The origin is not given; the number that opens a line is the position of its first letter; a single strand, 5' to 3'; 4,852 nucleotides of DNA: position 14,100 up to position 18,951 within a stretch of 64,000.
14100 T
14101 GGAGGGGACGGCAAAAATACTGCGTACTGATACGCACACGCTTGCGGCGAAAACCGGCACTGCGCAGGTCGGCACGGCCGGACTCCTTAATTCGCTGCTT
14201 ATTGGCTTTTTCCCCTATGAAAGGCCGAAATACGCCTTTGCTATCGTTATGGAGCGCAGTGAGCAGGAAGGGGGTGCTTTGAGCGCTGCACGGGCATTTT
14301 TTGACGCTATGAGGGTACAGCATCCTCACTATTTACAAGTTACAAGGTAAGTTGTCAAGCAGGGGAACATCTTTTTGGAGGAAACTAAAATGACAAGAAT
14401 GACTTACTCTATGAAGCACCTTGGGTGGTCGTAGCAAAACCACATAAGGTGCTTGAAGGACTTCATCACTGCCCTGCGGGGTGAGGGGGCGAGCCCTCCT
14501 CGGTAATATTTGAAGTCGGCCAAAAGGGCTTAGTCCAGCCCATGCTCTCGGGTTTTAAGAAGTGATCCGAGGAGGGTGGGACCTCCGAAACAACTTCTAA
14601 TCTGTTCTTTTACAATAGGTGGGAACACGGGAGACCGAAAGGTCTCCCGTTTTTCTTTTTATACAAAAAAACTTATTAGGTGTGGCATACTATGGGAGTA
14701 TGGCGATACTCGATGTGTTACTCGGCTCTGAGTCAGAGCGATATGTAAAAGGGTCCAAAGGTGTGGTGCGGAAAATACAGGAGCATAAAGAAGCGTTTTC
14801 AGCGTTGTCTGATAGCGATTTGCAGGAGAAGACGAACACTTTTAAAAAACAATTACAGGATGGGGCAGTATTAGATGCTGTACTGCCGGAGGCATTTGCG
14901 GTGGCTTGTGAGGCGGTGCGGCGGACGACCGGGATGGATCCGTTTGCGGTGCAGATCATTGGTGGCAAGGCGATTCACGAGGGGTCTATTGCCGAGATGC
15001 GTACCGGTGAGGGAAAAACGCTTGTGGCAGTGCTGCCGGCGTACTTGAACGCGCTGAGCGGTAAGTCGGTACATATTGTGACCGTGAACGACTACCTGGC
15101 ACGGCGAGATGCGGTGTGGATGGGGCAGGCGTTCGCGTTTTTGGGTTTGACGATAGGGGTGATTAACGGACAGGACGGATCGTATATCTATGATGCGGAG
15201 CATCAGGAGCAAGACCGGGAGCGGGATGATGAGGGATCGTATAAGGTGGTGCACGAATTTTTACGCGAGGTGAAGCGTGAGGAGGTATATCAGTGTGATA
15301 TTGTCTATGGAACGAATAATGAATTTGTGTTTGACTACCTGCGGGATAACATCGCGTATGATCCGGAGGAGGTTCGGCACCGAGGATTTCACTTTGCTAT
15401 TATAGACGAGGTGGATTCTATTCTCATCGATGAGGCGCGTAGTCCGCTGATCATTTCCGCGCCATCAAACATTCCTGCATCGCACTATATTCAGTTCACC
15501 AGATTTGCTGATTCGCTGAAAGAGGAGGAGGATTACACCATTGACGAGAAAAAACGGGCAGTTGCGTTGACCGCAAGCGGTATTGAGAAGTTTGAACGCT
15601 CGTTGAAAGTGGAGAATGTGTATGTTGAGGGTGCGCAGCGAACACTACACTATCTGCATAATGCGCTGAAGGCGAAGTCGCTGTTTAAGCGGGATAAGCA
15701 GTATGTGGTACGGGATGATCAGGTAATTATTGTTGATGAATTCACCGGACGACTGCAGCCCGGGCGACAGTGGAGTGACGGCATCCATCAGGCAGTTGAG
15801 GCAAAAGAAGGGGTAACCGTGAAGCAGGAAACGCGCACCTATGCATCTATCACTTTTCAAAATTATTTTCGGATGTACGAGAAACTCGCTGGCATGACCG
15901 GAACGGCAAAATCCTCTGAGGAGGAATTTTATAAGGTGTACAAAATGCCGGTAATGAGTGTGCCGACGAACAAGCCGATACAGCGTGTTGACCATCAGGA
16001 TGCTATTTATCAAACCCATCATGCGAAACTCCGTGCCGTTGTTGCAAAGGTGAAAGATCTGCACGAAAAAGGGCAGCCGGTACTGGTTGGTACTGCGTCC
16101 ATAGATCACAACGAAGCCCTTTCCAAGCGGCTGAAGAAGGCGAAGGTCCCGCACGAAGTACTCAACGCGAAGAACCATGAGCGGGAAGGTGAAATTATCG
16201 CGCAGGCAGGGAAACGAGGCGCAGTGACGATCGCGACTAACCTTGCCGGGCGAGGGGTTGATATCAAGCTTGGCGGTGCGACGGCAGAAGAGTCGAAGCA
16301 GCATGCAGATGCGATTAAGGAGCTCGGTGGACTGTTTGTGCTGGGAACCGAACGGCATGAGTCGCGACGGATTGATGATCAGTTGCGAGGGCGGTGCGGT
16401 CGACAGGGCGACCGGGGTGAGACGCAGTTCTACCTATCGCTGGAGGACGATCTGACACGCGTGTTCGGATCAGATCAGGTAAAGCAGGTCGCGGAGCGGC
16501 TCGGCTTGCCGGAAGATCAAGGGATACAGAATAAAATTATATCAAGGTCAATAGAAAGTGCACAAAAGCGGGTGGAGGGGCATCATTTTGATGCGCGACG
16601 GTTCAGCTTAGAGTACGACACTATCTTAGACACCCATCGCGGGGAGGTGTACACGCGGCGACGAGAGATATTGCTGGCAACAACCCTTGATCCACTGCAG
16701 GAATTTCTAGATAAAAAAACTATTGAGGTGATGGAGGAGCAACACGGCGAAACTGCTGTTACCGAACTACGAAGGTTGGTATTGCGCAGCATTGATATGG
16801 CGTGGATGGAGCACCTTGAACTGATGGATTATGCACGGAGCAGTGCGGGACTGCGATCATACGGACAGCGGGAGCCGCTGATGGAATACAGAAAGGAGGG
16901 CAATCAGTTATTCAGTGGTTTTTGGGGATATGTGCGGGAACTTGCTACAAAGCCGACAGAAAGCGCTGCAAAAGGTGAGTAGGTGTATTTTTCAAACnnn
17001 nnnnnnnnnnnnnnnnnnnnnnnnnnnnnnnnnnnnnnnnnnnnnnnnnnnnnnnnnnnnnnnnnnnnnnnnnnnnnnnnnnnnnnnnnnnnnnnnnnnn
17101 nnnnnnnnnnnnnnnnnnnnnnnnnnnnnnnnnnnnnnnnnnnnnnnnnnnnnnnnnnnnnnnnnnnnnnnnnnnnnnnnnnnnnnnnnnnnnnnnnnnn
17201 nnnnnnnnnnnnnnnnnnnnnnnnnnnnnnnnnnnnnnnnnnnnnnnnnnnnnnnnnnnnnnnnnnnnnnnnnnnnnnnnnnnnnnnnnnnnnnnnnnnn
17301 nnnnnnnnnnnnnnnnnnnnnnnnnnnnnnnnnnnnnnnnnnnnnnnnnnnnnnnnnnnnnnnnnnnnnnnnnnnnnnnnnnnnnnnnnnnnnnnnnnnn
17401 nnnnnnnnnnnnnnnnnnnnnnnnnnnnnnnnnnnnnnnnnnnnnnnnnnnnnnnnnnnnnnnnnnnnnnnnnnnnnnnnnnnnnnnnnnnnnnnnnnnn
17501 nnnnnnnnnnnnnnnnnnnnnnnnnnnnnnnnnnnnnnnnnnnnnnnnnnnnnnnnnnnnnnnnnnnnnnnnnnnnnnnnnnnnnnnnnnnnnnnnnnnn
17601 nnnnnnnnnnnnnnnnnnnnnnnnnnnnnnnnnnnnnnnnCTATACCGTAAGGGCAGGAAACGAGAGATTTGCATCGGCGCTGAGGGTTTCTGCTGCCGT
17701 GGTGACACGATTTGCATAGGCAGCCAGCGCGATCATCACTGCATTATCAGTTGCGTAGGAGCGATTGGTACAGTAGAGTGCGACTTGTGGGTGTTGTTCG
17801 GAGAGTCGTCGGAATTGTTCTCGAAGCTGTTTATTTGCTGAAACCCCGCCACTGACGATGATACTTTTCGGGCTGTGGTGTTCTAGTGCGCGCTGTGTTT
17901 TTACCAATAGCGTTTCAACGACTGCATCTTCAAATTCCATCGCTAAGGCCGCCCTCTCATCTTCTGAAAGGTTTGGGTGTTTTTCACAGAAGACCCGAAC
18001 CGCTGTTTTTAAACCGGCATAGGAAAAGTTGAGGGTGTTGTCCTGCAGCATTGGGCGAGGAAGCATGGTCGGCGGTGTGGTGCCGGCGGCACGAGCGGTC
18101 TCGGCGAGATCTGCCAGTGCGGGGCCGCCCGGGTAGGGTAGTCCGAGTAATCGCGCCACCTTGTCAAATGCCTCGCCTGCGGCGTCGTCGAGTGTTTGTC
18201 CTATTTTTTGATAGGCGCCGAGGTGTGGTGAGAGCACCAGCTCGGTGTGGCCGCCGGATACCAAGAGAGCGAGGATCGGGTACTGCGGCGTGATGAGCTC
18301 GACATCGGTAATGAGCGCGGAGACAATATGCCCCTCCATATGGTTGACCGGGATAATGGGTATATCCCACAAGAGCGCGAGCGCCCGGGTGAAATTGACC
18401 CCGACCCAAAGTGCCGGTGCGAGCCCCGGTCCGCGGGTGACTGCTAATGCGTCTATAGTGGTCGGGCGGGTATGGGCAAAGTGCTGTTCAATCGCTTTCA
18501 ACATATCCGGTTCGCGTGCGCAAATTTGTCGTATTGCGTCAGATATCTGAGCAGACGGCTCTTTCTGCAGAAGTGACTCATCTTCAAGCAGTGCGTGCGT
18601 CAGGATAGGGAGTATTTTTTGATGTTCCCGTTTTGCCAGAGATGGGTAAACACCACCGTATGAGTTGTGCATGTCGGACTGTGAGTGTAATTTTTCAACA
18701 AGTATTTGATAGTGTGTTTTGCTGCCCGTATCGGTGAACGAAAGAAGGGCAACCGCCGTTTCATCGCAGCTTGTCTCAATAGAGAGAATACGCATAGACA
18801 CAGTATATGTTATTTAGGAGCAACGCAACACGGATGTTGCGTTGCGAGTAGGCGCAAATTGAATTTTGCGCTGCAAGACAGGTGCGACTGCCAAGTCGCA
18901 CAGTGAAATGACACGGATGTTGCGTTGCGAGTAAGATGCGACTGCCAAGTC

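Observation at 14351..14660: Structured ~300-nt non-coding region between PBP2 and secA, ending in a strong terminator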

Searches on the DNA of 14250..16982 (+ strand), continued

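Call 85: search_with_rna_model(model_id=R1, sources=[window, L001, L002, L003, L004, L081, L082, L083, L084, L085, L086, L088, L089], max_evalue=10, make_alignment=false)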
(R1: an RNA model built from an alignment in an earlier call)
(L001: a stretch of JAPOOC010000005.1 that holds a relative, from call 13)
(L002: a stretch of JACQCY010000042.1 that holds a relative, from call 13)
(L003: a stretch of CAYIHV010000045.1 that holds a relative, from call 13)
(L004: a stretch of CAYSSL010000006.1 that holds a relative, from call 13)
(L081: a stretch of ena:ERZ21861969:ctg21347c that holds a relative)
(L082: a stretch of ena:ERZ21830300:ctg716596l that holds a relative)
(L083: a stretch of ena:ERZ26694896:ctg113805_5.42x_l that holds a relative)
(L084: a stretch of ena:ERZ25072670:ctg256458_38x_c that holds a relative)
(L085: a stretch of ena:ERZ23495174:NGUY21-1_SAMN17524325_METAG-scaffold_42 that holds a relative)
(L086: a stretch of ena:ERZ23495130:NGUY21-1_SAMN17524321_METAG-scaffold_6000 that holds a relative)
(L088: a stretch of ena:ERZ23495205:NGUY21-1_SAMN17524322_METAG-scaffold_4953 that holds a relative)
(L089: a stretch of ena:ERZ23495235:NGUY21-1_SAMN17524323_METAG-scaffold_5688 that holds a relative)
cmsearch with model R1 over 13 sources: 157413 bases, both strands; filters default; matches with E-value up to 10: 7.
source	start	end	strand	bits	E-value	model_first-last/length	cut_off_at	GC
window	14397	14552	+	174.9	9.1e-51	1-156/156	no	0.54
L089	6125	6281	+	166.7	2.6e-48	1-156/156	no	0.51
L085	5736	5899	+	151.3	1.2e-43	1-156/156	no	0.52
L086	4876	5039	+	148.6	8e-43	1-156/156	no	0.51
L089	5463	5614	+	139.9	3.4e-40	1-156/156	no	0.48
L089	5875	6027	+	115.5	7.4e-33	1-156/156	no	0.53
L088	5686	5817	+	108.3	1.1e-30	1-156/156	no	0.5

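Call 102: search_with_rna_model(model_id=R1, sources=[L091, L081, L082, L083, L084, L001], max_evalue=10, filters=off)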
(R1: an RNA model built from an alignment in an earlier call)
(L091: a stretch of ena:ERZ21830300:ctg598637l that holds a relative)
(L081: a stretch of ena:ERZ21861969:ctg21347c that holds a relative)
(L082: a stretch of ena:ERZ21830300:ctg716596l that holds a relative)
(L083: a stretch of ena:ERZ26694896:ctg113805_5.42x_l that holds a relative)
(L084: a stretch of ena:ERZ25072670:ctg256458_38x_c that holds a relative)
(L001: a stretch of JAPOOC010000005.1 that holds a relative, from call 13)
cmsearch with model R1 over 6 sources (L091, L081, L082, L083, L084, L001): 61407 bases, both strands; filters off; matches with E-value up to 10: 10.
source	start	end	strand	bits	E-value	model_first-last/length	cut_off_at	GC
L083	1276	1352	-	9.4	0.29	1-156/156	no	0.44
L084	566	603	-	8.7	0.47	20-56/156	no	0.45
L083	5053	5188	+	8.3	0.63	1-156/156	no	0.4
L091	7838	7864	-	7.4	1.2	25-51/156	no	0.33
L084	566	603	+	7.2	1.4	20-56/156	no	0.45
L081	2204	2308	-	6.9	1.7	1-156/156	no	0.45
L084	3195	3227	+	6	3.2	1-156/156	no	0.42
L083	9105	9131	+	5.9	3.3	1-156/156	no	0.33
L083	6136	6169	-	4.7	7.5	1-156/156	no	0.18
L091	8964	9004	-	4.5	9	1-156/156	no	0.37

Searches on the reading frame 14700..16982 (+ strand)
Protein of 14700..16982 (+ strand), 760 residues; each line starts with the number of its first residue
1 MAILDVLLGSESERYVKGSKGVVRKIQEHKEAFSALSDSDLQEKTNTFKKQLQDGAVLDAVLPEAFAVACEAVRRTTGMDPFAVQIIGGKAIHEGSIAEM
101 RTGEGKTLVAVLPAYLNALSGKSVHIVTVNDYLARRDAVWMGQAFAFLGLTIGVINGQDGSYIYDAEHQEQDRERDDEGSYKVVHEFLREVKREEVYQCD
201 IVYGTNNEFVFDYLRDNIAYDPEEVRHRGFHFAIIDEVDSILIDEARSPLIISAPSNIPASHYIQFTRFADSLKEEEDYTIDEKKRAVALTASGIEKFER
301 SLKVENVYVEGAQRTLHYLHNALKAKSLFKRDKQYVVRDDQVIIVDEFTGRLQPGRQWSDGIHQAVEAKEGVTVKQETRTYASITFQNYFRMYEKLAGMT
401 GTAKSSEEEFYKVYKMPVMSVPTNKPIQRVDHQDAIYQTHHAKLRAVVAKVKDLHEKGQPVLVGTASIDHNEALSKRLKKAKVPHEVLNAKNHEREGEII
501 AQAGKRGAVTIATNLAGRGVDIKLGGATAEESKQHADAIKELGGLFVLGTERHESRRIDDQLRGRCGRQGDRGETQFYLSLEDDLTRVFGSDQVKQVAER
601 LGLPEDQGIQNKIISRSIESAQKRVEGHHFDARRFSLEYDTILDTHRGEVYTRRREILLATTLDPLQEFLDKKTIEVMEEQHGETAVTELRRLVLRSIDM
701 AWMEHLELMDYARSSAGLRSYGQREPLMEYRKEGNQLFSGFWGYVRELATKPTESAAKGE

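Call 11: search_protein_families(library=pfam, proteins=[window:14703-16982:+])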
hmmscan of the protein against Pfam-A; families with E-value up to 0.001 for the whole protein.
window:14703-16982:+ (759 aa): 5 families
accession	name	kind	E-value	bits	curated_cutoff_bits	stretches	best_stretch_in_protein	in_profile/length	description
PF07517.20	SecA_DEAD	-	4.7e-116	387.5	24.6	1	6-409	4-289/290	SecA DEAD-like domain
PF21090.3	P-loop_SecA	-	9.6e-78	260.9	27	1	425-605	1-205/205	SecA P-loop domain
PF01043.26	SecA_PP_bind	-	1.7e-39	135.3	23.5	1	260-366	4-110/110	SecA preprotein cross-linking domain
PF07516.18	SecA_SW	-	6.5e-33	114.9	26.7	2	666-746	108-190/200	SecA Wing and Scaffold domain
PF00270.35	DEAD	-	3.9e-05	23.9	26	0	95-121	17-46/167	DEAD/DEAH box helicase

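Call 13: find_related_loci(query=window:14700-16982:+, collection=genome_contigs, flank=3000)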
Query window:14700-16982:+ (760 aa) in genome_contigs; peptide patterns used: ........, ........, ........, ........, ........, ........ (x = any residue, [..] = any of these).
157 stretches matched a pattern; 130 encode a relative of the query (tblastn E <= 1e-3); the best 80 are kept; 80 distinct loci.
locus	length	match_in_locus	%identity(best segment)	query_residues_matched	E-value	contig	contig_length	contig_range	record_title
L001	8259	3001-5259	88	1-753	0e+0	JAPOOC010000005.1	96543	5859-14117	MAG: Candidatus Kaiserbacteria bacterium isolate APA_bin_25 c_000000196242, whole genome shotgun sequence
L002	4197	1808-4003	58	22-747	0e+0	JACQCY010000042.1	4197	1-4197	MAG: Candidatus Yonathbacteria bacterium isolate NC_groundwater_980_Pr1_S-0.2um_43_16 Montesol18-Sp2_coassembly_scaffold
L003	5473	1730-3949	58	7-738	0e+0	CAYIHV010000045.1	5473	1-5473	MAG TPA_asm: uncultured Candidatus Saccharibacteria bacterium isolate ERP119705_co22_57 genome assembly, contig: NODE_11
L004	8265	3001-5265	54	1-738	0e+0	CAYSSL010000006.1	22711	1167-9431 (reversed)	MAG TPA_asm: uncultured Candidatus Saccharibacteria bacterium isolate SRP286056_co2_136 genome assembly, contig: NODE_33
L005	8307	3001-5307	47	1-747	0e+0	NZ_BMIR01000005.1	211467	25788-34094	Pullulanibacillus camelliae strain CGMCC 1.15371 sequence05, whole genome shotgun sequence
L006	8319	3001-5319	48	1-751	0e+0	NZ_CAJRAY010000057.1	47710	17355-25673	Thermobacillus xylanilyticus strain XE, whole genome shotgun sequence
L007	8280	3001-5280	46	1-738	0e+0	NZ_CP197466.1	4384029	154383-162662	Paenibacillus sp. KN14-4R chromosome, complete genome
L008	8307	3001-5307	46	1-747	0e+0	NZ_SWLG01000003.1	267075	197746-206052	Pseudalkalibacillus caeni strain HB172195 Contig_3, whole genome shotgun sequence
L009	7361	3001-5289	47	1-741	0e+0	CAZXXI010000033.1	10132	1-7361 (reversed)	MAG TPA_asm: uncultured Muribaculaceae bacterium isolate SRP287540_co1_294 genome assembly, contig: NODE_7332_length_101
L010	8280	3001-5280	46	1-738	0e+0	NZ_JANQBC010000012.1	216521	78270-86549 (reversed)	Paenibacillus radicibacter strain N1-5-1-14 Scaffold11_1, whole genome shotgun sequence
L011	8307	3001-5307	46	1-747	0e+0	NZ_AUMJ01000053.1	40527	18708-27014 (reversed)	Aneurinibacillus terranovensis DSM 18919 H525DRAFT_scaffold00035.35_C, whole genome shotgun sequence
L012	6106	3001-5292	46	1-742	0e+0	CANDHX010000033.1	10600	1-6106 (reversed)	MAG TPA_asm: uncultured Tenericutes bacterium isolate ERR6760088_bin.52_metawrap_v1.3_MAG genome assembly, contig: ERZ12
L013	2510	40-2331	45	1-745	0e+0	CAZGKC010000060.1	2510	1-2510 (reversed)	MAG TPA_asm: uncultured Muribaculaceae bacterium isolate SRP222994_co1_206 genome assembly, contig: NODE_71954_length_25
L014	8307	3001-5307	46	1-747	0e+0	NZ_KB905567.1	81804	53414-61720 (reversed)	Paenibacillus ginsengihumi DSM 21568 F591DRAFT_scaffold00020.20, whole genome shotgun sequence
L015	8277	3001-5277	45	1-738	0e+0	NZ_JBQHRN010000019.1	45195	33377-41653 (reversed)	Clostridium sp. HCP1S3_C6 contig00019, whole genome shotgun sequence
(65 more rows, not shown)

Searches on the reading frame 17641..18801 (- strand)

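Call 11: search_protein_families(library=pfam, proteins=[window:17641-18801:-])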
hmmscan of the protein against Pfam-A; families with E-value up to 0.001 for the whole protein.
window:17641-18801:- (386 aa): 2 families
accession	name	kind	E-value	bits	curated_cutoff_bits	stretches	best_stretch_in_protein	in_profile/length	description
PF00814.31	TsaD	-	4.7e-76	256.4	24.8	2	109-358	44-263/264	tRNA N6-adenosine threonylcarbamoyltransferase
PF22521.2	HypF_C_2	-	8.5e-06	26.2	27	1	254-345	143-227/241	Carbamoyltransferase, Kae1-like Domain, second subdomain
